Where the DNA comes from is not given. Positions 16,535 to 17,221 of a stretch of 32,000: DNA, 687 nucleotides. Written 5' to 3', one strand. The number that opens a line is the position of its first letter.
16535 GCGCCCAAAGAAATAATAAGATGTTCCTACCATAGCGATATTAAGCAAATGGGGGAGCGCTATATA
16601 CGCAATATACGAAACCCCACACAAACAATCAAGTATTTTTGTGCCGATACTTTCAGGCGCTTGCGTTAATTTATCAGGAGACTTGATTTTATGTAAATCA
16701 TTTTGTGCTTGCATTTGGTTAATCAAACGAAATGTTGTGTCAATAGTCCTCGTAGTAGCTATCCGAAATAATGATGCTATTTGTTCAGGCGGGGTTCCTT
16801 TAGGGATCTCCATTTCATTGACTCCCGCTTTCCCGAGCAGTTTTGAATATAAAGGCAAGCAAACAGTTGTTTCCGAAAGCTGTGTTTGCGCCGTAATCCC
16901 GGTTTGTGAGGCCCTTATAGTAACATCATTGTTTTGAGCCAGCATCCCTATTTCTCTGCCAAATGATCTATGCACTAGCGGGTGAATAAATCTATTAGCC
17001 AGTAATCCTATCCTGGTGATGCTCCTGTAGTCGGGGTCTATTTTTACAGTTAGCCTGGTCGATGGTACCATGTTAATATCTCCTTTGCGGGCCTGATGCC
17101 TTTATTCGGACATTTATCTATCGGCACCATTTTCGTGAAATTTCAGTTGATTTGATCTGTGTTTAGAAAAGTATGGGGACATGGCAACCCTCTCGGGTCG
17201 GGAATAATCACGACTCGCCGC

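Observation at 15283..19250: Two neighbouring cassettes encode membrane proteins with a shared ~110-aa N-terminal domain and unrelated C-termini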

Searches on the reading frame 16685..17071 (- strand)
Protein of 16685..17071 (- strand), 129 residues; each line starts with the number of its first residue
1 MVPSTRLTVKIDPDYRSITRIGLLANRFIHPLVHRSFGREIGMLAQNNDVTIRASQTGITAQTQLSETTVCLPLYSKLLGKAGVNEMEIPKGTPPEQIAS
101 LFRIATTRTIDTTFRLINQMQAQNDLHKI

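Call 9: find_homologous_proteins(query=A1, max_evalue=0.001)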
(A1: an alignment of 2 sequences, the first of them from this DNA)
Query A1 (2 sequences): 134 candidates shared short words with the query, none scored E <= 0.001.

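Call 19: search_protein_representatives(alignment_id=A1)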
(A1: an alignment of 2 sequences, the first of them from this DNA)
Query: 2 sequences, 129 profile positions. Proteins with E-value up to 0.001 (for the whole library): 28; up to 1e-10: 18; up to 1e-30: 5. The best 28 are listed.
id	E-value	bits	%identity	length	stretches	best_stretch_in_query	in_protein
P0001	5.1e-68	243.4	-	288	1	1-129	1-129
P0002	1.9e-60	218.9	-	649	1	7-129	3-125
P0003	2.0e-34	134.8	-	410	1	8-126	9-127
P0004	6.3e-31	123.5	-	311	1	5-109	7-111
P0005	6.7e-31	123.4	-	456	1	5-120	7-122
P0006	8.8e-29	116.5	-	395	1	5-111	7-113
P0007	1.5e-27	112.5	-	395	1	1-127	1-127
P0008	3.5e-26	108.1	-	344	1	5-127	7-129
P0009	2.7e-25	105.2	-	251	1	5-114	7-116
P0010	3.3e-25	105.0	-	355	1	5-109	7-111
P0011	8.0e-24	100.5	-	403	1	5-126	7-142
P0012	2.1e-23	99.1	-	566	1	5-119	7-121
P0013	1.0e-22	96.9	-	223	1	5-106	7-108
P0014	3.2e-21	92.1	-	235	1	5-110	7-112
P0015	1.9e-18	83.1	-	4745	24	52-112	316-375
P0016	4.2e-13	65.8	-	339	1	7-118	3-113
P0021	3.6e-06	43.4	-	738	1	8-118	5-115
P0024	1.9e-05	41.1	-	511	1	9-126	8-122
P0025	2.5e-05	40.7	-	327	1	13-120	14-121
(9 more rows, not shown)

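Call 25: find_homologous_proteins(query=A2, max_evalue=0.001)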
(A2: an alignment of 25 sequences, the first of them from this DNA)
Query A2 (25 sequences): 1430 candidates shared short words with the query, none scored E <= 0.001.

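Call 27: find_encoding_contigs(protein=P0012, flank=10000, max_places=4)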
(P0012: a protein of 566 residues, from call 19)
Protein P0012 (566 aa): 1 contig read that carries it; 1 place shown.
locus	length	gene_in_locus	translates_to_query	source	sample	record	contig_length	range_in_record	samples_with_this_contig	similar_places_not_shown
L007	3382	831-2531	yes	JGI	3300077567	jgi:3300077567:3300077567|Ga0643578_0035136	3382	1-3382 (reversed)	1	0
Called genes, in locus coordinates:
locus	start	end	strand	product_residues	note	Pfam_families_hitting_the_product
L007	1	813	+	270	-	?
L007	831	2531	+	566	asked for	PF01816:LRV (faint), PF25591:LRV_2 (faint)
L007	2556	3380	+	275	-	?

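Call 29: find_encoding_contigs(protein=P0003, flank=10000, max_places=3)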
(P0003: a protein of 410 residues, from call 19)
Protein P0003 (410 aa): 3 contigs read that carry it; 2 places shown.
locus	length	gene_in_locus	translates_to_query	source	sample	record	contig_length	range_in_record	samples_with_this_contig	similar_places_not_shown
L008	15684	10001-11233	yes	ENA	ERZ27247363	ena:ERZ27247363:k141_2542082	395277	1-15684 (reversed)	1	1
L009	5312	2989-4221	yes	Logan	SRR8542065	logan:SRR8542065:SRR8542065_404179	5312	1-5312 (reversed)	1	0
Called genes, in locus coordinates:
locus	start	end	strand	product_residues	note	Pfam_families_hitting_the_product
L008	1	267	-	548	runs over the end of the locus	PF02156:Glyco_hydro_26 (weak), PF06452:CBM9_1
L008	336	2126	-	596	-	PF13360:PQQ_2 (faint), PF00528:BPD_transp_1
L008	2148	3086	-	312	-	PF00528:BPD_transp_1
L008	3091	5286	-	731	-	PF02837:Glyco_hydro_2_N, PF22666:Glyco_hydro_2_N2, PF00703:Glyco_hydro_2, PF02836:Glyco_hydro_2_C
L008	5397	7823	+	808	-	PF02350:Epimerase_2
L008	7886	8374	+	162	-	PF19502:DUF6036 (weak)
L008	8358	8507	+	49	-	-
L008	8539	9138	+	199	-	PF13338:AbiEi_4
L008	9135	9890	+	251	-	PF08843:AbiEii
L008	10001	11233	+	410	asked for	-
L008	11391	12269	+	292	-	-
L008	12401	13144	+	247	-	-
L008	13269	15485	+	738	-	-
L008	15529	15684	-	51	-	?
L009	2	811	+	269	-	?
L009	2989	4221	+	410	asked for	-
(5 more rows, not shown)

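Call 30: find_encoding_contigs(protein=P0010, flank=10000, max_places=3)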
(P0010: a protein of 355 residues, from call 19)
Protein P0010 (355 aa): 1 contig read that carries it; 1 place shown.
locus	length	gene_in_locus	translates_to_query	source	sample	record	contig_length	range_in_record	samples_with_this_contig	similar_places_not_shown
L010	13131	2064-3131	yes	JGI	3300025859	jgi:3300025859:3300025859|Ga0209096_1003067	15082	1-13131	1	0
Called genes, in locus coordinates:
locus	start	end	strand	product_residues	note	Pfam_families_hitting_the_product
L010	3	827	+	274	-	?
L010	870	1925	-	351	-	PF02661:Fic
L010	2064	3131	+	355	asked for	-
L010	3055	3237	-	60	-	-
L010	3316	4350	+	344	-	-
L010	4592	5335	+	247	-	-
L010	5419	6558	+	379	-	-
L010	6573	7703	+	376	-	-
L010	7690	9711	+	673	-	-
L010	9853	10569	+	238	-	-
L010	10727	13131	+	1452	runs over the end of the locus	?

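Call 31: find_encoding_contigs(protein=P0021, flank=10000, max_places=3)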
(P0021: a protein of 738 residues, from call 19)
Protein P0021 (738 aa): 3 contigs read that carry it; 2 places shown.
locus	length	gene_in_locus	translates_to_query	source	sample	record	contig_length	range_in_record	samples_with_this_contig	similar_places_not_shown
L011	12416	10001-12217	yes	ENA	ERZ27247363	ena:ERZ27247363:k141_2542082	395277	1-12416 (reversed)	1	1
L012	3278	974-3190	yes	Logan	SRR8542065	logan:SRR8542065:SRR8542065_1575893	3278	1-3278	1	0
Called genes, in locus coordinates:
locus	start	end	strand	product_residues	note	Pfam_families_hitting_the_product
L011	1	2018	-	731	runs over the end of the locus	PF02837:Glyco_hydro_2_N, PF22666:Glyco_hydro_2_N2, PF00703:Glyco_hydro_2, PF02836:Glyco_hydro_2_C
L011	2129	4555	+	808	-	PF02350:Epimerase_2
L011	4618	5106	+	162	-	PF19502:DUF6036 (weak)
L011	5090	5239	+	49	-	-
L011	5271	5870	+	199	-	PF13338:AbiEi_4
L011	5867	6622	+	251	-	PF08843:AbiEii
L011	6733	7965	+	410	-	-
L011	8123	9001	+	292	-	-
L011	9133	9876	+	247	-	-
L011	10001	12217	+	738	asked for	-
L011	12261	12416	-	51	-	?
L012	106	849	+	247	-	-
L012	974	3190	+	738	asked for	-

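Call 35: predict_structure(alignment_id=A2)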
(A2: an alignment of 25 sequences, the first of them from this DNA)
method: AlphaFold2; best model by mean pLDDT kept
length: 128 residues; sequences in the alignment: 25
mean_pLDDT: 83.1   pTM: 0.74
mean pLDDT of the five models: 83.1, 82.5, 79.9, 79.0, 75.8
residues with pLDDT >= 90: 25; 70-90: 92; 50-70: 8; < 50: 3
segments of 3 or more residues with pLDDT < 50: none
pLDDT, mean of each block of 10 residues (from residue 1): 68 81 76 83 90 87 86 84 89 90 88 88 66
secondary structure, 60 per line:
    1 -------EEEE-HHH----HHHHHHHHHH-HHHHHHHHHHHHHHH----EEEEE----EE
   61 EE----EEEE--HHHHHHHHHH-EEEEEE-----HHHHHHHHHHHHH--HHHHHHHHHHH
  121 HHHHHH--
elements in order: E8-11 H20-29 H31-45 E50-54 E59-62 E67-70 H73-82 E84-89 H95-107 H110-126

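Call 41: fold_search(model_id=the predicted structure, library=pdb)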
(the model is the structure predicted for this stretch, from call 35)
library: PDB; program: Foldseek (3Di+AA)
matches with E <= 10: 500; with E <= 0.001: 0
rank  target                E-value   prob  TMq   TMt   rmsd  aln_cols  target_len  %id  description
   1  5akb_C                2.6e-01  0.09  0.21  0.11  16.2       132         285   14  MutS in complex with the N-terminal domain of MutL - crystal form 1 (released 2015-07-22)
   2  8pv1_LH               4.8e-01  0.12  0.19  0.14  10.5        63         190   19  Chaetomium thermophilum pre-60S State 6 - pre-5S rotation - L1 intermediate - composite structure (released 2023-11-15)
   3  8yjv_A                6.0e-01  0.13  0.26  0.15   9.0        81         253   12  Structure of the human endogenous PCNA-FEN1 complex - State G (released 2024-12-04)
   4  6qh1_C                6.4e-01  0.14  0.25  0.16   8.9        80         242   16  The structure of Schizosaccharomyces pombe PCNA in complex with an Spd1 derived peptide (released 2020-02-05)
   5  1bkn_A                7.2e-01  0.08  0.21  0.12  13.6       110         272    8  CRYSTAL STRUCTURE OF AN N-TERMINAL 40KD FRAGMENT OF E. COLI DNA MISMATCH REPAIR PROTEIN MUTL (released 1999-05-11)
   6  5oiu_C                8.1e-01  0.28  0.27  0.10   3.8        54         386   15  Crystal structure of PilF type IV pilus assembly ATPase from Thermus thermophilus (released 2018-08-08)
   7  7bpl_MODEL_1_A        8.6e-01  0.13  0.27  0.31  10.3       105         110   12  Solution NMR structure of NF1; de novo designed protein with a novel fold (released 2021-03-24)
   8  7aib_C                9.2e-01  0.09  0.22  0.12  11.4        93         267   13  MutS-MutL in clamp state (released 2021-03-31)
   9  1mc0                  9.2e-01  0.08  0.24  0.12  14.3       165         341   12  Regulatory Segment of Mouse 3',5'-Cyclic Nucleotide Phosphodiesterase 2A, Containing the GAF A and GAF B Domains (released 2002-10-02)
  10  8gjf_A                1.1e+00  0.10  0.25  0.15   9.5        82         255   15  afupcna bound with peptide mimetic (released 2024-01-24)
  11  5z9p_B                1.2e+00  0.06  0.23  0.18  15.2       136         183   15  Bacterial GyrB ATPase domain in complex with a chemical fragment (released 2018-12-12)
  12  6qh1_B                1.3e+00  0.09  0.26  0.15   9.0        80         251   16  The structure of Schizosaccharomyces pombe PCNA in complex with an Spd1 derived peptide (released 2020-02-05)
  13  6jul_A                1.3e+00  0.06  0.19  0.09  13.0       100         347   16  MsDpo4-DNA complex 1 (released 2020-02-19)
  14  7qiw_K                1.5e+00  0.08  0.19  0.15   9.9        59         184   15  Specific features and methylation sites of a plant ribosome. 60S ribosomal subunit. (released 2022-07-13)
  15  6ejf_A                1.5e+00  0.08  0.21  0.09   5.0        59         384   12  Thermus thermophilus PilF ATPase (apoprotein form) (released 2018-08-01)
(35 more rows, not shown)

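Call 52: fold_search(model_id=the predicted structure, library=viral)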
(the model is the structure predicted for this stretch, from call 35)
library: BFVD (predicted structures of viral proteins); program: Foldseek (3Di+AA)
matches with E <= 10: 622; with E <= 0.001: 0
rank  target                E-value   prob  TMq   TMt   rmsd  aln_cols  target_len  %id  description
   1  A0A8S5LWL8            1.4e-01  0.14  0.23  0.14  16.5       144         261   15  Uncharacterized protein [Myoviridae sp. cto1k8]
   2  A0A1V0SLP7            2.6e-01  0.20  0.21  0.10  10.7        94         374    8  Uncharacterized protein [Klosneuvirus KNV1]
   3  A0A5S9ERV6            3.5e-01  0.33  0.30  0.16  10.2        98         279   14  Uncharacterized protein [Tenacibaculum phage PTm1]
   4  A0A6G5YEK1            4.4e-01  0.16  0.23  0.25  10.0        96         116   17  (no name in the UniProt tables at hand)
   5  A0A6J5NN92            5.0e-01  0.11  0.19  0.22  13.6        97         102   12  Uncharacterized protein [uncultured Caudovirales phage]
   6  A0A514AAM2            5.3e-01  0.16  0.30  0.29  14.9       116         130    8  Uracil DNA glycosylase [Bacillus phage Karezi]
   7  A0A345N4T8            5.6e-01  0.15  0.26  0.27  11.0        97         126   10  (no name in the UniProt tables at hand)
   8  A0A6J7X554            6.3e-01  0.28  0.31  0.14   5.9        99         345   10  Uncharacterized protein [uncultured Caudovirales phage]
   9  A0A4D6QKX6            6.3e-01  0.18  0.27  0.21   6.0        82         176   17  Putative proliferating cell nuclear antigen (Fragment) [Erythrocytic necrosis virus]
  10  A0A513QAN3            6.3e-01  0.07  0.19  0.15  13.7       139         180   10  VP4 (Fragment) [Porcine rotavirus A]
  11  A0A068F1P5            6.7e-01  0.11  0.19  0.21  10.0        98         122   12  Uncharacterized protein [Mycobacterium phage Gaia]
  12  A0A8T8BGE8            7.1e-01  0.13  0.21  0.24  10.5        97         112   12  Uncharacterized protein [Pseudomonas phage vB_PA45_GUMS]
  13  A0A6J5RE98            8.0e-01  0.12  0.22  0.12  12.1       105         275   12  Uncharacterized protein [uncultured Caudovirales phage]
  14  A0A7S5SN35            8.5e-01  0.10  0.19  0.30  11.3        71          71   14  (no name in the UniProt tables at hand)
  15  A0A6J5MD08            8.5e-01  0.05  0.19  0.21  10.8       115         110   10  Uncharacterized protein [uncultured Caudovirales phage]
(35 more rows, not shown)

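Call 54: search_solved_structures(query=A2, max_evalue=10)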
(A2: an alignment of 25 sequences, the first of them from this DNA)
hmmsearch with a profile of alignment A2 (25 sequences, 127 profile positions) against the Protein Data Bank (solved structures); distinct sequences matched with E-value up to 10: 7.
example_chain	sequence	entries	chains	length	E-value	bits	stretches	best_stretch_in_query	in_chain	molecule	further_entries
5nms_A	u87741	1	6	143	0.068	16.4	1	45-101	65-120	25.3 kDa heat shock protein, chloroplastic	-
5nms_B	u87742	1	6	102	0.14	15.4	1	45-101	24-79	25.3 kDa heat shock protein, chloroplastic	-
7bzw_1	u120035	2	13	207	0.27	14.5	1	45-100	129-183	Heat shock protein 21, chloroplastic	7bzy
3uau_A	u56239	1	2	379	0.5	13.7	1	33-63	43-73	Surface-exposed lipoprotein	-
2opv_A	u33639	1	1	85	0.66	13.3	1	74-104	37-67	KHSRP protein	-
2lu2_A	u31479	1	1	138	0.67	13.2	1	76-103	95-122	Microneme TgMIC5 protein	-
2jvz_A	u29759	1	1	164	1.8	11.8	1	74-104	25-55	Far upstream element-binding protein 2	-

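Call 55: search_protein_families(library=pfam, alignment_id=A4, max_evalue=0.01)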
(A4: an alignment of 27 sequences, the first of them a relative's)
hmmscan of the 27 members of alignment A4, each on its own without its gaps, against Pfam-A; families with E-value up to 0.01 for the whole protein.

A. member 1, P0001 (288 aa): 0 families

B. families by the number of members that match (of 27 scanned): 18 families
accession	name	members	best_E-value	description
PF01816.23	LRV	4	5.3e-13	Leucine rich repeat variant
PF25591.1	LRV_2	3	1.4e-06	Leucine Rich Repeat Variant domain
PF07719.23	TPR_2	1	5.9e-15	Tetratricopeptide repeat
PF13414.12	TPR_11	1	9.8e-15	TPR repeat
PF00515.34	TPR_1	1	8e-11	Tetratricopeptide repeat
PF13432.12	TPR_16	1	1.5e-10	Tetratricopeptide repeat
PF13431.12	TPR_17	1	1.2e-08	Tetratricopeptide repeat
PF13181.12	TPR_8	1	3.8e-07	Tetratricopeptide repeat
PF13174.12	TPR_6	1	2.9e-06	Tetratricopeptide repeat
PF13371.12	TPR_9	1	4.1e-05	Tetratricopeptide repeat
PF02985.28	HEAT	1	0.0002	HEAT repeat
PF24575.1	TPR_Slam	1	0.00033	Surface lipoprotein assembly modifier, N-terminal TPR repeats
PF07900.17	DUF1670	1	0.00057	Protein of unknown function (DUF1670)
PF01335.27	DED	1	0.00058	Death effector domain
PF13646.12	HEAT_2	1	0.0013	HEAT repeats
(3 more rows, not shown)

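Call 63: find_encoding_contigs(protein=P0024, flank=10000, max_places=2)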
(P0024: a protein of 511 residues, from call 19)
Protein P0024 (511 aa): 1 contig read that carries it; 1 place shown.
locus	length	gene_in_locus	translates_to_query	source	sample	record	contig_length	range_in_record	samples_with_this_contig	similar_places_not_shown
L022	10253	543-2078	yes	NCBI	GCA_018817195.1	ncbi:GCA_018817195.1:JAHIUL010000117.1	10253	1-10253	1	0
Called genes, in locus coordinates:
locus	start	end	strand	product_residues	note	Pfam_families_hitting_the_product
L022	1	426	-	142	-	PF01012:ETF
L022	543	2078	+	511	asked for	PF01816:LRV (faint)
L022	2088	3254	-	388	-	PF02771:Acyl-CoA_dh_N, PF22924:ACOX_C_alpha1 (faint), PF02770:Acyl-CoA_dh_M, PF00441:Acyl-CoA_dh_1, PF08028:Acyl-CoA_dh_2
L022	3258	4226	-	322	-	PF08392:FAE1_CUT1_RppA (faint), PF00108:Thiolase_N, PF07451:SpoVAD (faint), PF08545:ACP_syn_III, PF08541:ACP_syn_III_C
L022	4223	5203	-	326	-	PF02504:FA_synthesis, PF01515:PTA_PTB (faint)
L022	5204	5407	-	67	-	PF01783:Ribosomal_L32p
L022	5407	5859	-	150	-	PF02620:YceD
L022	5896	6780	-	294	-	PF02899:Phage_int_SAM_1, PF13495:Phage_int_SAM_4 (faint), PF00589:Phage_integrase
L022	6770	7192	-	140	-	PF08291:Peptidase_M15_3, PF05951:Peptidase_M15_2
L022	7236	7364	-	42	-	PF00515:TPR_1 (weak), PF07719:TPR_2 (weak), PF13181:TPR_8 (faint)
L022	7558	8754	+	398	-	PF00438:S-AdoMet_synt_N, PF02772:S-AdoMet_synt_M, PF02773:S-AdoMet_synt_C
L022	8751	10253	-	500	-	PF04616:Glyco_hydro_43 (faint)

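Call 64: find_encoding_contigs(protein=P0025, flank=10000, max_places=2)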
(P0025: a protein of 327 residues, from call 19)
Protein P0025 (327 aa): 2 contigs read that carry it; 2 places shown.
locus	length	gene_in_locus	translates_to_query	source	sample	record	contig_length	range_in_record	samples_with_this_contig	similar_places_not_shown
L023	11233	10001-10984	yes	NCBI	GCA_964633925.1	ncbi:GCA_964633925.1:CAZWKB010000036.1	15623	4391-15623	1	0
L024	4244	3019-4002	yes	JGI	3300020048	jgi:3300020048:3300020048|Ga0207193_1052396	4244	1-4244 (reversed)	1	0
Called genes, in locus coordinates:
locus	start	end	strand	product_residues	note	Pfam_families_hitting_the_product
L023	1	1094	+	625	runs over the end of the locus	PF16260:DUF4914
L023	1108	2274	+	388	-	PF07690:MFS_1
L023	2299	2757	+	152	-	PF00731:AIRC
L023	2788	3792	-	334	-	PF03193:RsgA_GTPase, PF00009:GTP_EFTU (faint), PF01926:MMR_HSR1 (weak)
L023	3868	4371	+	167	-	-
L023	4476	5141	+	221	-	-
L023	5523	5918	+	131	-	PF13414:TPR_11 (faint), PF00515:TPR_1 (faint), PF07719:TPR_2 (faint), PF13431:TPR_17 (weak)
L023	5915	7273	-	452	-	PF04307:YdjM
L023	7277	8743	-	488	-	PF00589:Phage_integrase, PF13401:AAA_22 (weak)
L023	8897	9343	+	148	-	PF13420:Acetyltransf_4, PF00583:Acetyltransf_1, PF13673:Acetyltransf_10, PF13508:Acetyltransf_7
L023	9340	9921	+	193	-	PF02525:Flavodoxin_2, PF03358:FMN_red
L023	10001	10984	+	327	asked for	PF00515:TPR_1 (faint), PF07719:TPR_2 (faint), PF13174:TPR_6 (faint), PF13181:TPR_8 (faint), PF13371:TPR_9 (faint), PF13432:TPR_16 (faint), PF13431:TPR_17 (faint), PF13414:TPR_11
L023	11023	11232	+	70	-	?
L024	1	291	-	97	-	?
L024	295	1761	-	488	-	PF00589:Phage_integrase, PF13401:AAA_22 (weak)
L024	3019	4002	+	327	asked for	PF00515:TPR_1 (faint), PF07719:TPR_2 (faint), PF13174:TPR_6 (faint), PF13181:TPR_8 (faint), PF13371:TPR_9 (faint), PF13432:TPR_16 (faint), PF13431:TPR_17 (faint), PF13414:TPR_11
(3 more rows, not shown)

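Call 65: find_encoding_contigs(protein=P0016, flank=10000, max_places=2)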
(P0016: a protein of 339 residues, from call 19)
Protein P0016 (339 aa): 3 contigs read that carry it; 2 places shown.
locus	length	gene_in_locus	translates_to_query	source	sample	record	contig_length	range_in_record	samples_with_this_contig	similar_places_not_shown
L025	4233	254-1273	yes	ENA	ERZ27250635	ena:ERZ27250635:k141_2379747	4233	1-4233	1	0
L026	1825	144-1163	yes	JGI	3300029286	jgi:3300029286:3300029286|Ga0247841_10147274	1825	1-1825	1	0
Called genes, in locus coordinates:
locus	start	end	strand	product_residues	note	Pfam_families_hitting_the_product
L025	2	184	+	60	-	?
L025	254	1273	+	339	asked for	-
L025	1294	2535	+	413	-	-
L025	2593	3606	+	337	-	PF04055:Radical_SAM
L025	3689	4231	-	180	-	?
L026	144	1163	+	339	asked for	-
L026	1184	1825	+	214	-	?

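Call 97: predict_structure(alignment_id=A8)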
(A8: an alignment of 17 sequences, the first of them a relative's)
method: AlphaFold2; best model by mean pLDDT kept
length: 649 residues; sequences in the alignment: 17
mean_pLDDT: 70.0   pTM: 0.48
mean pLDDT of the five models: 70.0, 69.1, 69.0, 67.4, 65.6
residues with pLDDT >= 90: 145; 70-90: 206; 50-70: 121; < 50: 177
segments of 3 or more residues with pLDDT < 50: 125-163, 174-213, 232-238, 246-250, 433-455, 470-479, 565-567, 572-578, 580-607
pLDDT, mean of each block of 10 residues (from residue 1): 77 60 68 88 90 85 84 84 90 88 79 73 52 42 36 39 51 48 43 42 40 48 49 48 49 60 65 58 69 82 83 82 88 85 86 93 94 93 95 85 93 96 81 48 43 50 58 48 86 96 85 94 94 86 86 61 52 47 44 37 46 82 92 91 86
secondary structure, 60 per line:
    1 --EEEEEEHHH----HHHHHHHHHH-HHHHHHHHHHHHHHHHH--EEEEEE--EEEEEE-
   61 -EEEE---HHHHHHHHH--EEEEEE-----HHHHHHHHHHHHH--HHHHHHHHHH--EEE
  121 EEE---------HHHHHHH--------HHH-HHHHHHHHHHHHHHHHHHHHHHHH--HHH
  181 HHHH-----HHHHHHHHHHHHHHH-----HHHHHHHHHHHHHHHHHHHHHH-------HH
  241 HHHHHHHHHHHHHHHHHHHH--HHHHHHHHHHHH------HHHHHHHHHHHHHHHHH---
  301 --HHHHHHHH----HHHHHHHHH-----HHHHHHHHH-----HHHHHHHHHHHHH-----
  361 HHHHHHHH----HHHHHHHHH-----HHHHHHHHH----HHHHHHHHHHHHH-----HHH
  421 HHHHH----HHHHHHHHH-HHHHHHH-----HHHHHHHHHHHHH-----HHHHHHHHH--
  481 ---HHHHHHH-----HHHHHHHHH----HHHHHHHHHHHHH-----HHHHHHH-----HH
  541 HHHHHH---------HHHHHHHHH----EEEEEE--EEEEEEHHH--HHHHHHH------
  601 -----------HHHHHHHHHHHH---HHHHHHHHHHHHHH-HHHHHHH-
elements in order (helices of 4 or more, strands of 3 or more residues): E3-8 H16-25 H27-43 E46-51 E54-59 E62-65 H69-77 E80-85 H91-103 H106-115 E118-123 H133-139 H152-175 H178-184 H190-204 H210-231 H239-260 H263-274 H281-297 H303-310 H315-323 H329-337 H343-355 H361-368 H373-381 H387-395 H400-412 H418-425 H430-438 H440-446 H452-464 H470-478 H484-490 H496-504 H509-521 H527-533 H539-546 H556-564 E569-574 E577-582 H588-594 H612-623 H627-640 H642-648
